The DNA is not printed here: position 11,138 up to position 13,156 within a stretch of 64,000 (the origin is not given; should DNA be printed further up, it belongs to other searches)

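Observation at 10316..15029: Glycan-related cluster containing an uncharacterised 572-aa NAD(P)-binding protein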

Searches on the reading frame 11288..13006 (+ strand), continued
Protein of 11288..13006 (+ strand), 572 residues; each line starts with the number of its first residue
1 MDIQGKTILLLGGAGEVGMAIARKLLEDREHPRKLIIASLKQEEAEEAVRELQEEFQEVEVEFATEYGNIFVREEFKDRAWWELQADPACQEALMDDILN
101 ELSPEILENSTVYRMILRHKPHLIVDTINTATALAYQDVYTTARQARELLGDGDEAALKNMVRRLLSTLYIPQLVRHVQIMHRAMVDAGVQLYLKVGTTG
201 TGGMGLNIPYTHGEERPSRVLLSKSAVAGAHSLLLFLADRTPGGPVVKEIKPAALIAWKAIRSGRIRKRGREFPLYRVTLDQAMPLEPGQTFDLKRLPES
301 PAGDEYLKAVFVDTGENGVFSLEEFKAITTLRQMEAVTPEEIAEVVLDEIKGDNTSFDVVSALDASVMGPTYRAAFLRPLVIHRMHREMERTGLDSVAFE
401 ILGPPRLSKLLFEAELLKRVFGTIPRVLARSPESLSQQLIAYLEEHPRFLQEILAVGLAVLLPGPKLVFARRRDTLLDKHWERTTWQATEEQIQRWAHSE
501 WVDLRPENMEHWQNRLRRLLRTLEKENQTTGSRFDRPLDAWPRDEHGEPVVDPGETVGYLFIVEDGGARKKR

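Call 59: list_cluster_members(proteins=[P0213, P0218, P0221, P0224, P0230, P0231, P0238, P0241, P0252, P0256])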
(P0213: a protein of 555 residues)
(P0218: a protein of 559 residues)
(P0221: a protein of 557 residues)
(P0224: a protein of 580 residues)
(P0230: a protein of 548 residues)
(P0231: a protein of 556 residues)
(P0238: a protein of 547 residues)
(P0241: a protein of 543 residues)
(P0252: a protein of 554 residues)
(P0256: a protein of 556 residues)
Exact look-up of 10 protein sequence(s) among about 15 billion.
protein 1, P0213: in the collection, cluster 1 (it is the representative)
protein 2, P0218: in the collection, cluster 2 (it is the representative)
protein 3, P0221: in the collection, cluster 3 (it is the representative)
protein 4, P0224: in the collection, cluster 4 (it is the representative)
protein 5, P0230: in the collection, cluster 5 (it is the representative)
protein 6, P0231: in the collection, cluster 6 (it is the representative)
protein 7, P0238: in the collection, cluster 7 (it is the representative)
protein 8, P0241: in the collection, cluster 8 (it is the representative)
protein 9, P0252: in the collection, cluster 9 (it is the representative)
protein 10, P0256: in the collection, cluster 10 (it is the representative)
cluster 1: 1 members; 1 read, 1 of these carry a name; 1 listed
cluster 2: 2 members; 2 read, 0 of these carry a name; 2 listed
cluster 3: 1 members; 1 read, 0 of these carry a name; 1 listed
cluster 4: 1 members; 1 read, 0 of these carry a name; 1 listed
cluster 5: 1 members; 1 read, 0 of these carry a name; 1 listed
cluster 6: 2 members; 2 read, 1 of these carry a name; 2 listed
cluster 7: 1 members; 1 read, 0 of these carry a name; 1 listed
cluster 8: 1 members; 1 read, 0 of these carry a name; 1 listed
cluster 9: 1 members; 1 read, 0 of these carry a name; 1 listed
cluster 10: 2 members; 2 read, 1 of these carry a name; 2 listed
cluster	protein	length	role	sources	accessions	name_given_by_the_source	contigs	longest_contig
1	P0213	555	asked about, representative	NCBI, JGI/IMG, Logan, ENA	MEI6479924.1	MAG: hypothetical protein WCO12_00155 [bacterium]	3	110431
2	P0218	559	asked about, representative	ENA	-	-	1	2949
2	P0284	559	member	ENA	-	-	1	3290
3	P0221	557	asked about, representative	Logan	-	-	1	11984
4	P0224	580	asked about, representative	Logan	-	-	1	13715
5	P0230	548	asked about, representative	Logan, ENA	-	-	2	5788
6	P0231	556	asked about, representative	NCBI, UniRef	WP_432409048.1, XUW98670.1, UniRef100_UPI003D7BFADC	hypothetical protein [Wukongibacter sp. M2B1] | hypothetical protein n=1 Tax=Wukongibacter sp. M2B1 TaxID=3088895 RepID=UPI003D7BFADC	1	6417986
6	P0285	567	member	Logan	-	-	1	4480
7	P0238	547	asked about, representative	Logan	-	-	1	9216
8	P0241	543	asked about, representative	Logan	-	-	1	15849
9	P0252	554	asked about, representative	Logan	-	-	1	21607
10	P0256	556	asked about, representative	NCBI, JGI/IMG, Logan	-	-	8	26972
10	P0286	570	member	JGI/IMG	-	hypothetical protein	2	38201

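Call 60: find_encoding_contigs(protein=P0231, flank=8000, max_places=1)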
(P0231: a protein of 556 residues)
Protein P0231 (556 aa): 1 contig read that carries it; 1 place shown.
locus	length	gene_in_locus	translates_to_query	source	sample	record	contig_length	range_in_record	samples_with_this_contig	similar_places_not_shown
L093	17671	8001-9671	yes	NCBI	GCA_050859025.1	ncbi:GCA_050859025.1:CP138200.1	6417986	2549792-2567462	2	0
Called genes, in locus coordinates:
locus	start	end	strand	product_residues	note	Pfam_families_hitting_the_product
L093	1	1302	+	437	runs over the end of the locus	PF02310:B12-binding, PF04055:Radical_SAM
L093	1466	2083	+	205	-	-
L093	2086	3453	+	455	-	PF02310:B12-binding, PF04055:Radical_SAM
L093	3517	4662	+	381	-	PF04015:DUF362, PF12837:Fer4_6 (weak), PF13237:Fer4_10 (weak)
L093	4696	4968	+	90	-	PF00550:PP-binding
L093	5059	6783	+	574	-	PF02543:Carbam_trans_N, PF16861:Carbam_trans_C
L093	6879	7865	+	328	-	PF00579:tRNA-synt_1b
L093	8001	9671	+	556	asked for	PF27054:Beta_methylindole_red_C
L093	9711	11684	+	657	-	-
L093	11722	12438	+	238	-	PF00975:Thioesterase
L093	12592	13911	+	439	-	-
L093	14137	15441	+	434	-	PF04055:Radical_SAM (faint)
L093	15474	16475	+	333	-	PF13529:Peptidase_C39_2 (weak), PF14399:BtrH_N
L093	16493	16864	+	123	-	PF02261:Asp_decarbox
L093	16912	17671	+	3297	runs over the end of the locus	PF00668:Condensation, PF00501:AMP-binding, PF13193:AMP-binding_C, PF00550:PP-binding, PF00668:Condensation, PF00501:AMP-binding, PF13193:AMP-binding_C, PF00550:PP-binding, +5 more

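Call 62: search_protein_families(library=ncbifam, proteins=[L093:6879-7865:+, L093:9711-11684:+, L093:12592-13911:+, L093:1466-2083:+, L093:2086-3453:+], max_evalue=0.001)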
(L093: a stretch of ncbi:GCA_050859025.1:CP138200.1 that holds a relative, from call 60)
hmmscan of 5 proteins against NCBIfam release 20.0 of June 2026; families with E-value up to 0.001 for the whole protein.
L093:6879-7865:+ (328 aa): 10 families
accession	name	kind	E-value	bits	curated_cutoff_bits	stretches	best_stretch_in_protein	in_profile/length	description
TIGR00233.1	trpS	equivalog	8e-65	219.3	176.75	1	1-323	1-328/328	tryptophan--tRNA ligase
NF009207.0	PRK12556.1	equivalog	1.4e-52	178.7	479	1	2-323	3-331/332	tryptophan--tRNA ligase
NF008922.0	PRK12283.1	equivalog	5.3e-51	173.7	572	2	2-174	3-174/400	tryptophan--tRNA ligase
NF008923.0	PRK12284.1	equivalog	2.8e-47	161.5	597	1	2-323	2-331/431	tryptophan--tRNA ligase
NF006330.0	PRK08560.1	equivalog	4e-21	75.4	220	1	6-274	36-299/342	tyrosine--tRNA ligase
NF008925.0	PRK12285.1-2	equivalog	1.9e-17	63.3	451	1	5-220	65-275/365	tryptophan--tRNA ligase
NF008927.0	PRK12285.1-4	equivalog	2.8e-11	43.1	478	1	4-219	75-283/385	tryptophan--tRNA ligase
TIGR00234.1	tyrS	equivalog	7.2e-10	38.5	113.8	1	5-216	38-250/406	tyrosine--tRNA ligase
NF008928.0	PRK12285.1-5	equivalog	2.6e-07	29.6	891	1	5-168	95-253/530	tryptophan--tRNA ligase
NF008926.0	PRK12285.1-3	equivalog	6.4e-05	22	320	1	5-168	68-229/429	tryptophan--tRNA ligase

L093:9711-11684:+ (657 aa): 0 families

L093:12592-13911:+ (439 aa): 1 family
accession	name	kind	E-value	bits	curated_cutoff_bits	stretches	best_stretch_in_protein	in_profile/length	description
TIGR01210.1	TIGR01210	equivalog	1.2e-16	60.8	212.15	1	58-280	19-224/313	archaeosine biosynthesis radical SAM protein RaSEA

L093:1466-2083:+ (205 aa): 0 families

L093:2086-3453:+ (455 aa): 28 families (the best 25 are shown)
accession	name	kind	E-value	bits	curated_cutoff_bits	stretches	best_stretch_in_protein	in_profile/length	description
TIGR03471.1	HpnJ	equivalog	6.3e-32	111.1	577.6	1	66-450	72-448/472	hopanoid biosynthesis associated radical SAM protein HpnJ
TIGR02026.1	BchE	equivalog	1.1e-31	110.3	481.35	1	51-396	52-389/497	magnesium-protoporphyrin IX monomethyl ester anaerobic oxidative cyclase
TIGR04013.1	B12_SAM_MJ_1487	hypoth_equivalog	4.6e-31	108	251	2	61-219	42-174/382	TIGR04013 family B12-binding domain/radical SAM domain-containing protein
TIGR04479.1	bcpD_PhpK_rSAM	subfamily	3.8e-30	104.7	600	1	63-369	109-410/504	PhpK family radical SAM P-methyltransferase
NF050148.1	rSAM_ApyD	equivalog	3.2e-27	95.2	750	1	81-392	90-391/645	RiPP biosynthesis radical SAM protein ApyD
NF038361.1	rSAM_Sden_1168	equivalog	4.6e-27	94.8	575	1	63-398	139-477/560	Sden_1168 family B12-binding radical SAM P-methyltransferase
TIGR04072.2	rSAM_ladder_B12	equivalog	7.7e-27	94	360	1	77-423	82-402/443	lipid biosynthesis B12-binding/radical SAM protein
NF040546.1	rSAM_CUAEP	equivalog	4.2e-26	91.7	500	1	25-372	13-345/468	CUAEP/CCAEP-tail radical SAM (seleno)protein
TIGR03975.1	rSAM_ocin_1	subfamily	4.9e-26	91.4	281.85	1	66-387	130-452/606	RiPP maturation radical SAM C-methyltransferase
NF040542.1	rSAM_RCCLKC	equivalog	2.3e-25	89.6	450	1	27-388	15-376/423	arsinothricin biosynthesis radical SAM protein ArsL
TIGR04014.1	B12_SAM_MJ_0865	equivalog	5.4e-25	88.1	360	2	63-224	39-188/434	methyl-coenzyme M reductase glutamine C-methyltransferase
TIGR04367.1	HpnR_B12_rSAM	equivalog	3.4e-24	85.2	650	1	25-390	22-369/490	hopanoid C-3 methylase HpnR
TIGR04385.1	B12_rSAM_cofa1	equivalog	3.8e-21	75.8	450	1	85-376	90-372/438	B12 lower ligand biosynthesis radical SAM protein BzaD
TIGR04190.1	B12_SAM_Ta0216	equivalog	3.6e-18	65.4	500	1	81-384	96-411/554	TIGR04190 family B12-binding domain/radical SAM domain protein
NF033070.1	rSAM_AprD4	equivalog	1.3e-14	54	500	1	177-398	177-394/456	AprD4 family radical SAM diol-dehydratase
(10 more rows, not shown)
